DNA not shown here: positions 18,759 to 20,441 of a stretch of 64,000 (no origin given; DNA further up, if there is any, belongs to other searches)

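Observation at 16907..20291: MtmC-like corrinoid protein plus two tandem pyrrolysine-free MtmB-like methyltransferases in a non-methanogen context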

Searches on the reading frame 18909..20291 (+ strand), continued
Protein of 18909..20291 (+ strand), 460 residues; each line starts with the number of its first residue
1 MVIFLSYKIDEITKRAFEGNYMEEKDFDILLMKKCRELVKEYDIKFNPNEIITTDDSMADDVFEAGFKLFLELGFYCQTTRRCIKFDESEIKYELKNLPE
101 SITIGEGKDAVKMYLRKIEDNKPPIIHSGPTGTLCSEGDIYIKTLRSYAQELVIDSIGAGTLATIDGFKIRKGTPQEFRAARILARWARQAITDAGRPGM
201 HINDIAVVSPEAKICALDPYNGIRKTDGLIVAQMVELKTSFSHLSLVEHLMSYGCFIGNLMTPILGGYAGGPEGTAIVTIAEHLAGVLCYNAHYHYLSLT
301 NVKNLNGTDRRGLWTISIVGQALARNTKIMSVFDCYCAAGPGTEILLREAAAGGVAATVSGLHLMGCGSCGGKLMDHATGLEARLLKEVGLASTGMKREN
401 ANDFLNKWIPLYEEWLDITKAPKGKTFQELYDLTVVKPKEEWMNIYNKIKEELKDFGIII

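Call 67: find_encoding_contigs(protein=P0319, flank=9000, max_places=2)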
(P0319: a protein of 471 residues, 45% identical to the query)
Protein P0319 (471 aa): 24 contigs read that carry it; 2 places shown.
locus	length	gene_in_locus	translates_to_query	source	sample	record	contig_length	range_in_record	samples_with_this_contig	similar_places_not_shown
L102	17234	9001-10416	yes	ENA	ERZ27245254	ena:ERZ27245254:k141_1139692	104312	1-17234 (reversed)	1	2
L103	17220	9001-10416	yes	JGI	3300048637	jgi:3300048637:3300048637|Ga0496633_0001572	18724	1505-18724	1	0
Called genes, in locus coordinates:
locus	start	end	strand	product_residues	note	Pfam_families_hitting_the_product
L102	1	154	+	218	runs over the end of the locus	PF02607:B12-binding_2, PF02310:B12-binding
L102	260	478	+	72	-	-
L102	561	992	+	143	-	PF04657:DMT_YdcZ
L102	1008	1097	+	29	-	-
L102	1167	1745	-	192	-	PF07508:Recombinase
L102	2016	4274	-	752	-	PF01315:Ald_Xan_dh_C, PF02738:MoCoBD_1, PF20256:MoCoBD_2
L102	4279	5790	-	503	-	PF00941:FAD_binding_5, PF03450:CO_deh_flav_C, PF01799:Fer2_2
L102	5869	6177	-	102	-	PF13769:Virulence_fact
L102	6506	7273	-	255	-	PF00392:GntR, PF08220:HTH_DeoR (weak), PF07702:UTRA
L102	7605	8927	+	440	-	PF01979:Amidohydro_1, PF07969:Amidohydro_3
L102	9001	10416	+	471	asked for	PF05369:MtmB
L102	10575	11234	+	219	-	PF02607:B12-binding_2, PF02310:B12-binding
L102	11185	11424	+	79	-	-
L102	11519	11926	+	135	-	PF00005:ABC_tran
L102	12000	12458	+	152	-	-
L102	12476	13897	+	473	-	PF05369:MtmB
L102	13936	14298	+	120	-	-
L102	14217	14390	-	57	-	-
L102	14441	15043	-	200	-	PF03473:MOSC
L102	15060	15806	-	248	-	PF00702:Hydrolase, PF13419:HAD_2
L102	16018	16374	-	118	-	PF07883:Cupin_2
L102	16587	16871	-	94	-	PF02597:ThiS (weak)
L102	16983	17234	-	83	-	?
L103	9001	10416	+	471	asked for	PF05369:MtmB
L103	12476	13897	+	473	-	PF05369:MtmB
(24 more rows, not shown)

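Call 68: search_protein_families(library=ncbifam, proteins=[L102:7605-8927:+, L100:11447-12460:+, L100:16924-17808:+], max_evalue=0.00001)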
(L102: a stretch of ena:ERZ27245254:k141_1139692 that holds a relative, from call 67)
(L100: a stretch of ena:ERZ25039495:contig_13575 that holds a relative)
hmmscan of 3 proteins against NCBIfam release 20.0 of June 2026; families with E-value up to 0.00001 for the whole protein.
L102:7605-8927:+ (440 aa): 65 families (the best 25 are shown)
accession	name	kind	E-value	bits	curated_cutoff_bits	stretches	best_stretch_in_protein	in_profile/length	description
NF005557.0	PRK07228.1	equivalog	2.7e-163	543.8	522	1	4-436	3-436/445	5'-deoxyadenosine deaminase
NF004701.0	PRK06038.1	equivalog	5e-114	381.4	609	1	3-435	5-424/432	N-ethylammeline chlorohydrolase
NF006549.0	PRK09045.1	equivalog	1.4e-90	304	540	1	4-432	10-434/444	TRZ/ATZ family hydrolase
NF006252.0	PRK08393.1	equivalog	1.9e-90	303.9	617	1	4-435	3-421/424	N-ethylammeline chlorohydrolase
NF006055.0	PRK08203.1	equivalog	1.1e-86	291.2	532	1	4-435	7-448/455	8-oxoguanine deaminase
NF004995.0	PRK06380.1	subfamily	2.1e-74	251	567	1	4-428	3-414/418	metal-dependent hydrolase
NF009059.0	PRK12393.1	equivalog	1.8e-70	237.9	543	1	3-436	6-454/460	amidohydrolase family protein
NF006056.0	PRK08204.1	subfamily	3.4e-69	233.8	391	1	3-437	4-440/449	hypothetical protein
NF012037.0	PRK15493.1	equivalog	5.1e-63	213.4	779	1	8-431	7-427/435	bifunctional S-methyl-5'-thioadenosine deaminase/S-adenosylhomocysteine deaminase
TIGR02967.1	guan_deamin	equivalog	6.2e-63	213.1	375.4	1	42-381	31-369/401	guanine deaminase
NF006679.0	PRK09228.1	subfamily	9.3e-63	212.5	351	1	23-383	32-396/433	guanine deaminase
NF005211.0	PRK06687.1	equivalog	8.7e-54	182.9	703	1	38-421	40-417/419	TRZ/ATZ family protein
NF005540.0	PRK07203.1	equivalog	2.1e-53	181.5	444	1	4-433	2-434/444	putative aminohydrolase SsnA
TIGR03314.1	Se_ssnA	subfamily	9.6e-53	179.6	455.5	1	4-434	1-434/441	putative selenium metabolism protein SsnA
NF006681.0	PRK09229.1-2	equivalog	5.5e-43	147.3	362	1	22-432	21-442/451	formimidoylglutamate deiminase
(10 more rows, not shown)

L100:11447-12460:+ (337 aa): 1 family
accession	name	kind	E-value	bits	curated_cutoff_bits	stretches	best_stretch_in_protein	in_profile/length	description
NF047927.1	ABC_BMP_B6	equivalog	3.7e-39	134.8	400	1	39-336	4-306/314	putative B6 ABC transporter substrate-binding protein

L100:16924-17808:+ (294 aa): 5 families
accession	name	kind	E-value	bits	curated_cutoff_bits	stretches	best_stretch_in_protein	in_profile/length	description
NF005718.0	PRK07534.1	equivalog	1.4e-73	248.1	338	1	1-291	2-295/337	betaine--homocysteine S-methyltransferase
NF006396.0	PRK08645.1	equivalog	3.4e-70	236.8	453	1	4-293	3-287/611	bifunctional homocysteine S-methyltransferase/methylenetetrahydrofolate reductase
TIGR02082.1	metH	equivalog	7.6e-46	156.3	1010.85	1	11-293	2-315/1182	methionine synthase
NF007024.0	PRK09490.1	equivalog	2e-39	135.2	1497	1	34-293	55-332/1234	methionine synthase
NF007020.0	PRK09485.1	equivalog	4e-39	134.5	215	1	4-291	3-304/306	homocysteine S-methyltransferase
